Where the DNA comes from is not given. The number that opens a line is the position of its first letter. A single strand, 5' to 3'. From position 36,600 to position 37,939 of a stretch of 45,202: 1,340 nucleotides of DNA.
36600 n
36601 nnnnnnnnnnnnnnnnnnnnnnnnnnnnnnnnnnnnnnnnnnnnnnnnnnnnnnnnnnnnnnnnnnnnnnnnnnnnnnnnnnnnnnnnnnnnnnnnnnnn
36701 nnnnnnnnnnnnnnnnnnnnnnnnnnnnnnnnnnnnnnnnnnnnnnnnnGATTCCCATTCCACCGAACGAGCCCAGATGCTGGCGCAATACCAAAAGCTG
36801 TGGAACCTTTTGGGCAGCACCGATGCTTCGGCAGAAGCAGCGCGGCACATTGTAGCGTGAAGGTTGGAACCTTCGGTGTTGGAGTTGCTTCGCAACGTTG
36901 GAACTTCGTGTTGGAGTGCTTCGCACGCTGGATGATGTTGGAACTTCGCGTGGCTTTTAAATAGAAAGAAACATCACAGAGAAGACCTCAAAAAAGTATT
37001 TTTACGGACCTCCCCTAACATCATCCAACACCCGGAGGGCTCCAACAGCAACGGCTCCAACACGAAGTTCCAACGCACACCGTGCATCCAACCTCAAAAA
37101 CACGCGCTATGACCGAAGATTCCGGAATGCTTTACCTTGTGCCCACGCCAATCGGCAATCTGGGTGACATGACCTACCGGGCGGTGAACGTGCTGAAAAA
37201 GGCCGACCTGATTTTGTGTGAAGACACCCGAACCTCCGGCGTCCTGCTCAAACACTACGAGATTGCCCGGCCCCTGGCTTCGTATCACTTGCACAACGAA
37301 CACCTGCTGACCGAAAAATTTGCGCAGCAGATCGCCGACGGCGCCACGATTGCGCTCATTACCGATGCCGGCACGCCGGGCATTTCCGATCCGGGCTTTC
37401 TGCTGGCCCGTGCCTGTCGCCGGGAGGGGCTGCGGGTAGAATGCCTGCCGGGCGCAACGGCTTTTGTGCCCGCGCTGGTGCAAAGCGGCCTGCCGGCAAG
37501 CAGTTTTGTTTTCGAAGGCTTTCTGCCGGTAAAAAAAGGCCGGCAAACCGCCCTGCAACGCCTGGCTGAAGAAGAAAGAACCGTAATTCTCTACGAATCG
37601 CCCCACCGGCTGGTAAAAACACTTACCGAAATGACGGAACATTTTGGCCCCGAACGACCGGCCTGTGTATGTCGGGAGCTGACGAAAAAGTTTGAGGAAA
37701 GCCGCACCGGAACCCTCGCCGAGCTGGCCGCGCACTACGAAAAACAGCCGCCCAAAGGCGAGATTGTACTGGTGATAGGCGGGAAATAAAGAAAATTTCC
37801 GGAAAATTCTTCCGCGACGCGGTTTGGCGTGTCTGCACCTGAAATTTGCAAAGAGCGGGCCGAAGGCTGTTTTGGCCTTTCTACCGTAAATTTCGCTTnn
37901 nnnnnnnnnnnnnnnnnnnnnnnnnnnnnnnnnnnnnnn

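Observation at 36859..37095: Large compound inverted repeat with a 5+5 array of GTTGGA[A/G] motifs fills the lpxB-rsmI spacer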

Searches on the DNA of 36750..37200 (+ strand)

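Call 49: search_rna_families(source=window, start=36750, end=37200, threshold=evalue, max_evalue=10)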
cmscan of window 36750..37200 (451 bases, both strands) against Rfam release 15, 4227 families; matches with E-value up to 10: 6.
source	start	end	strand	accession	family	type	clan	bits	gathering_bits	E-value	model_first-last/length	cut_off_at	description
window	36899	37072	-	RF04120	MIR5998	Gene; miRNA;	-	17.9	180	0.19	1-173/173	no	MIR5998 microRNA precursor family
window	36899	37072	+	RF04120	MIR5998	Gene; miRNA;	-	15.8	180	0.65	1-173/173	no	MIR5998 microRNA precursor family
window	36977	37017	-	RF03598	MIR6024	Gene; miRNA;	-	15.4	72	3.1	1-99/99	no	MIR6024 microRNA precursor family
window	36879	36945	+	RF02477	GlsR9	Gene; snRNA; snoRNA; CD-box;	-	14.4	95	2.8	1-79/79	no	Small nucleolar RNA GlsR9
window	37007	37028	-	RF01124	sR36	Gene; snRNA; snoRNA; CD-box;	-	14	55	0.43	1-55/55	no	Small nucleolar RNA sR36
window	36940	36985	+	RF00026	U6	Gene; snRNA; splicing;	CL00009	12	44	3.4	1-48/105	no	U6 spliceosomal RNA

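Call 50: search_dna_similar(query=window:36855-37105:+, collection=plasmids, mode=distant, max_evalue=0.01)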
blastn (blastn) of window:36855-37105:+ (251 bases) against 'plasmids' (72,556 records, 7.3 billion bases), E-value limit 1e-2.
No match.

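Call 51: search_dna_similar(query=window:36855-37105:+, collection=phages, mode=distant, max_evalue=0.01)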
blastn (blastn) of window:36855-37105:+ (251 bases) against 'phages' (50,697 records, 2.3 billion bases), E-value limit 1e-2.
No match.

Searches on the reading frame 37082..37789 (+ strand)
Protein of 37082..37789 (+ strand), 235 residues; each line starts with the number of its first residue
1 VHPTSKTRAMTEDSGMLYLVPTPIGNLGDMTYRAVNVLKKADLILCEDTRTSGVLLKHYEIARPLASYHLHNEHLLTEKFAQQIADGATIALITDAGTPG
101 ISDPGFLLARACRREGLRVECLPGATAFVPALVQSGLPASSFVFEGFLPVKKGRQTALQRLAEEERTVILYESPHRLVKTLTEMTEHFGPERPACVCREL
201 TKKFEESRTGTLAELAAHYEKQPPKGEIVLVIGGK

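Call 9: search_protein_families(library=pfam, proteins=[window:37082-37789:+])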
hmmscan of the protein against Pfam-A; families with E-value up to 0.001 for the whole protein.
window:37082-37789:+ (235 aa): 1 family
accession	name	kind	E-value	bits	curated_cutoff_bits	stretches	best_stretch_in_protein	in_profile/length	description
PF00590.25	TP_methylase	-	8.8e-35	121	27.8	1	16-216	1-212/212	Tetrapyrrole (Corrin/Porphyrin) Methylases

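Call 16: find_encoding_contigs(protein=window:37109-37789:+, flank=10000, max_places=10)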
Protein window:37109-37789:+ (226 aa): 5 contigs read that carry it; 3 places shown.
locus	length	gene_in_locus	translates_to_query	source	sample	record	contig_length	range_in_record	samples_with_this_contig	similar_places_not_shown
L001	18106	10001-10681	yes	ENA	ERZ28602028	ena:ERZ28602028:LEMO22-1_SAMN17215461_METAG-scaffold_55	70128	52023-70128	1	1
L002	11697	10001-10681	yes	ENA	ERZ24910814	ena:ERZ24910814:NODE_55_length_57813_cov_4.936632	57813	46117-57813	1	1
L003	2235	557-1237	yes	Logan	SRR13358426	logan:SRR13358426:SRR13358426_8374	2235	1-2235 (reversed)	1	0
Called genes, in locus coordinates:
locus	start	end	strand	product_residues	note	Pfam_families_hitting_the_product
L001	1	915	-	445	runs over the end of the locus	PF01266:DAO (faint), PF01494:FAD_binding_3, PF13450:NAD_binding_8 (weak)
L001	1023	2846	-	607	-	PF03734:YkuD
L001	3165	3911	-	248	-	PF00106:adh_short, PF08659:KR, PF23441:SDR, PF13561:adh_short_C2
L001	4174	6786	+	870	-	PF07498:Rho_N (weak), PF07497:Rho_RNA_bind, PF00006:ATP-synt_ab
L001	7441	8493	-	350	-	PF00793:DAHP_synth_1, PF01817:CM_2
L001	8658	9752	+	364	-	PF02684:LpxB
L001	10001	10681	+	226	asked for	PF00590:TP_methylase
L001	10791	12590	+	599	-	-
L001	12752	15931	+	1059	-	PF04257:RecC_N, PF27451:RecC_4th, PF17946:RecC_C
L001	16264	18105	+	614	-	?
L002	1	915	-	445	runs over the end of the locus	PF01266:DAO (faint), PF01494:FAD_binding_3, PF13450:NAD_binding_8 (weak)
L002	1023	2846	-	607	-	PF03734:YkuD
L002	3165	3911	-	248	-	PF00106:adh_short, PF08659:KR, PF23441:SDR, PF13561:adh_short_C2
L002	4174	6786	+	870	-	PF07498:Rho_N (weak), PF07497:Rho_RNA_bind, PF00006:ATP-synt_ab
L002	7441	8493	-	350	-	PF00793:DAHP_synth_1, PF01817:CM_2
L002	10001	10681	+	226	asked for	PF00590:TP_methylase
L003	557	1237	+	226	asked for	PF00590:TP_methylase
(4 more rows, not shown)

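Call 36: find_homologous_proteins(query=window:37109-37789:+, max_evalue=1e-60)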
Query window:37109-37789:+ (226 aa): 7970 proteins with E <= 1e-60 among 8000 candidates; the best 120 are listed.
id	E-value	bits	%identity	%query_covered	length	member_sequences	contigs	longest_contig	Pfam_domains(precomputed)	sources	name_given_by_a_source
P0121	4.6e-146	502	100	100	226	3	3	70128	PF00590.26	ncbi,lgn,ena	-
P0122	1.6e-133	461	93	97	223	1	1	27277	PF00590.26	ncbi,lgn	-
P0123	2.2e-131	454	91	97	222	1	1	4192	PF00590.26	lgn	-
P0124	1.2e-129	449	89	97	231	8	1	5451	PF00590.26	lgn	-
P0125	3.6e-124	431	86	100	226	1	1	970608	PF00590.26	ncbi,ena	-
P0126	1.4e-123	429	85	99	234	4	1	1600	PF00590.26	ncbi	-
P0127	1.8e-119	415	85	99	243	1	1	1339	PF00590.26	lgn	-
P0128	1.5e-113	396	80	98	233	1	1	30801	PF00590.26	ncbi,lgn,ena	-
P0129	2.8e-113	395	79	98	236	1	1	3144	PF00590.26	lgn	-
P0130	2.6e-112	392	81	97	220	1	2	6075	PF00590.26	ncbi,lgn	-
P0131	2.6e-111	389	79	98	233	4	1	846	PF00590.26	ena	-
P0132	1.0e-110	387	79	98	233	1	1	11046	PF00590.26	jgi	jgi:16S rRNA (cytidine1402-2'-O)-methyltransferase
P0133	2.1e-107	376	76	98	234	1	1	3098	PF00590.26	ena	-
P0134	4.0e-107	375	74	98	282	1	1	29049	PF00590.26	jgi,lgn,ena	jgi:16S rRNA (cytidine1402-2'-O)-methyltransferase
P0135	5.1e-107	375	76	98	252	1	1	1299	PF00590.26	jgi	jgi:16S rRNA (cytidine1402-2'-O)-methyltransferase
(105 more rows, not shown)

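Call 37: find_encoding_contigs(protein=P0122, flank=10000, max_places=2)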
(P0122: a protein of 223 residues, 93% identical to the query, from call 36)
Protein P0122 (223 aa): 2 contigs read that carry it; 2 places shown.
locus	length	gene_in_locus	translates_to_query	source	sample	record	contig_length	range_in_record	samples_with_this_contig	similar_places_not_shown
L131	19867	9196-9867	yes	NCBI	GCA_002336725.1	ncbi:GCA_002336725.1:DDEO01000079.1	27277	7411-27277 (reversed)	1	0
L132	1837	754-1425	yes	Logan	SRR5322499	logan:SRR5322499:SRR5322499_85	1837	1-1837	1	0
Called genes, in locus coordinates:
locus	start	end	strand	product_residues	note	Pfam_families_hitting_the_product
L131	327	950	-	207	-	-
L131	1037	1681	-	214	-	PF13715:CarbopepD_reg_2 (weak)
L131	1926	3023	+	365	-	PF01883:FeS_assembly_P, PF02374:ArsA_ATPase (faint), PF01656:CbiA, PF09140:MipZ, PF10609:ParA, PF13614:AAA_31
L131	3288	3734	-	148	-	PF00011:HSP20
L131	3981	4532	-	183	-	PF00908:dTDP_sugar_isom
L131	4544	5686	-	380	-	PF00155:Aminotran_1_2, PF01041:DegT_DnrJ_EryC1, PF01212:Beta_elim_lyase, PF01053:Cys_Met_Meta_PP (weak)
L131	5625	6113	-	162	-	-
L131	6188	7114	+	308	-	-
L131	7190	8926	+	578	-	PF04413:Glycos_transf_N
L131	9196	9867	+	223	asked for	PF00590:TP_methylase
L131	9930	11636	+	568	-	PF08811:DUF1800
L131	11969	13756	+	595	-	PF13086:AAA_11 (faint), PF13245:AAA_19, PF13604:AAA_30, PF05127:NAT10_TcmA_helicase (weak), PF18335:SH3_13 (weak), PF01443:Viral_helicase1 (weak), PF13538:UvrD_C_2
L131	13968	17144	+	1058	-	PF04257:RecC_N, PF27451:RecC_4th, PF17946:RecC_C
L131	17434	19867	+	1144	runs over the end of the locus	PF00580:UvrD-helicase, PF13245:AAA_19 (weak), PF13361:UvrD_C, PF13538:UvrD_C_2 (faint), PF12705:PDDEXK_1 (weak)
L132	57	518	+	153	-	PF14126:DUF4293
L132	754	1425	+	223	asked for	PF00590:TP_methylase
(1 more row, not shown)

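Call 38: find_encoding_contigs(protein=P0123, flank=5000, max_places=2)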
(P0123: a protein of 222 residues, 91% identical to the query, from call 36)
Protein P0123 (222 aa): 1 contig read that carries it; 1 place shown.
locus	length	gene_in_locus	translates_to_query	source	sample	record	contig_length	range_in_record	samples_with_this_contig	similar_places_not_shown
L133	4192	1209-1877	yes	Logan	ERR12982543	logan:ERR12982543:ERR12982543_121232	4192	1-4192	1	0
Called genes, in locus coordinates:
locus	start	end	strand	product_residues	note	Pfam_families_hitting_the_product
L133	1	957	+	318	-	?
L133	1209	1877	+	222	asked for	PF00590:TP_methylase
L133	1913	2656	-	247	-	PF02405:MlaE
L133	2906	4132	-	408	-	-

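Call 39: find_encoding_contigs(protein=P0124, flank=6000, max_places=2)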
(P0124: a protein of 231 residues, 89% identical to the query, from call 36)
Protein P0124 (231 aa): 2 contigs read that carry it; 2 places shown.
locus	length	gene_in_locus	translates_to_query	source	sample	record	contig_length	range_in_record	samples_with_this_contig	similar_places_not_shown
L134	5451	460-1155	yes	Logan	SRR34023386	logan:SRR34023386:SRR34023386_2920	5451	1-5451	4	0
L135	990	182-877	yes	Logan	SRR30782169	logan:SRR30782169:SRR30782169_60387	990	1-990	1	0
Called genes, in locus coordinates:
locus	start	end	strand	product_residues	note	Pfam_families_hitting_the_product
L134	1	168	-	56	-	?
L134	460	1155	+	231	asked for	PF00590:TP_methylase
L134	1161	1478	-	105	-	PF01253:SUI1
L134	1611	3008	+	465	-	-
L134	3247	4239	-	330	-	PF01527:HTH_Tnp_1, PF13518:HTH_28 (weak)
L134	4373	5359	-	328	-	PF20030:bpMoxR, PF07726:AAA_3, PF07728:AAA_5, PF17863:AAA_lid_2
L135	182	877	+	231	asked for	PF00590:TP_methylase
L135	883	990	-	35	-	?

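Call 44: find_encoding_contigs(protein=P0126, flank=3000, max_places=2)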
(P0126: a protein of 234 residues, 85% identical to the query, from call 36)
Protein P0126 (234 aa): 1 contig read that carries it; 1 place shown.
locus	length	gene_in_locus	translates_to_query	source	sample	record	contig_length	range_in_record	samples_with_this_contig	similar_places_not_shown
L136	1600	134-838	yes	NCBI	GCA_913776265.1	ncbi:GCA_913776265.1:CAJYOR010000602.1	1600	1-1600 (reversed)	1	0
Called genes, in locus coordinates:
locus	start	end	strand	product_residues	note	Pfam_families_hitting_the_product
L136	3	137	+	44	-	?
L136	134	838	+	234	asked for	PF00590:TP_methylase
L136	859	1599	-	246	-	?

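Call 45: find_encoding_contigs(protein=P0130, flank=6000, max_places=2)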
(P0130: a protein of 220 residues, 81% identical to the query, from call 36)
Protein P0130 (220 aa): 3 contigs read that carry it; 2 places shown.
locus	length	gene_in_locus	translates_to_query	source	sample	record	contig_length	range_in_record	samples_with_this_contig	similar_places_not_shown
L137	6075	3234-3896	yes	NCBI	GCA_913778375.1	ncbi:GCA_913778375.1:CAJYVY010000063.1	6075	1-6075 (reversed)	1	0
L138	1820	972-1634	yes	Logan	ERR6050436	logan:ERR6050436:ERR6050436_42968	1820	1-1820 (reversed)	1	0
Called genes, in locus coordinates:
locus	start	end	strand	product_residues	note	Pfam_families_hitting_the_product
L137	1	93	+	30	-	?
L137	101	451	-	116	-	-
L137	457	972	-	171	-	PF00753:Lactamase_B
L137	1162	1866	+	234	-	PF00072:Response_reg, PF00486:Trans_reg_C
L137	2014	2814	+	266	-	PF01066:CDP-OH_P_transf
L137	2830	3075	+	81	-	PF02700:PurS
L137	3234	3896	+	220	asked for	PF00590:TP_methylase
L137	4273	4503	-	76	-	-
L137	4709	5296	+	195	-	PF04542:Sigma70_r2 (weak)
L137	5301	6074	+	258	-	?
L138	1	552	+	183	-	?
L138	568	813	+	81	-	PF02700:PurS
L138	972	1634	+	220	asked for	PF00590:TP_methylase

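Call 46: find_encoding_contigs(protein=P0128, flank=10000, max_places=2)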
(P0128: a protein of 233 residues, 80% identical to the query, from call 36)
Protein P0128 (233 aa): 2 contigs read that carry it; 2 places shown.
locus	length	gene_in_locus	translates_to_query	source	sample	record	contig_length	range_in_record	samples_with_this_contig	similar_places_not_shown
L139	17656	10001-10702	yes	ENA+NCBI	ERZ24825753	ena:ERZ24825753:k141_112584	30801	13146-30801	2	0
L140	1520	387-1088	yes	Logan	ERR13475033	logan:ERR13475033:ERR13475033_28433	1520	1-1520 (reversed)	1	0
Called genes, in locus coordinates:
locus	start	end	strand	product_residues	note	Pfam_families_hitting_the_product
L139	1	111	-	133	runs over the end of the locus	PF08780:NTase_sub_bind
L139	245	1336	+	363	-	PF03462:PCRF, PF00472:RF-1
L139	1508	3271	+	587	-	PF00664:ABC_membrane, PF00005:ABC_tran, PF02463:SMC_N (faint)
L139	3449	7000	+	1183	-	PF25778:DUF7948, PF00801:PKD, PF18911:PKD_4, PF18911:PKD_4, PF00801:PKD, PF18911:PKD_4, PF18911:PKD_4, PF13585:CHU_C, +3 more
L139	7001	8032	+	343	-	PF11751:PorP_SprF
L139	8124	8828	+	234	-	PF00072:Response_reg, PF00486:Trans_reg_C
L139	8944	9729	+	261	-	PF01066:CDP-OH_P_transf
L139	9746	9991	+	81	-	PF02700:PurS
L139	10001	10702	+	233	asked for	PF00590:TP_methylase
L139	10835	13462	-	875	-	PF01411:tRNA-synt_2c, PF07973:tRNA_SAD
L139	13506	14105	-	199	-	PF00849:PseudoU_synth_2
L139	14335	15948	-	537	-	PF00092:VWA, PF13428:TPR_14 (faint), PF13519:VWA_2, PF07719:TPR_2 (faint), PF00515:TPR_1 (faint), PF12895:ANAPC3 (weak), PF13432:TPR_16, PF14559:TPR_19, +1 more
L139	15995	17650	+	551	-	PF02366:PMT, PF13231:PMT_2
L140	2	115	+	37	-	?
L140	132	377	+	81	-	PF02700:PurS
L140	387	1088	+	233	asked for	PF00590:TP_methylase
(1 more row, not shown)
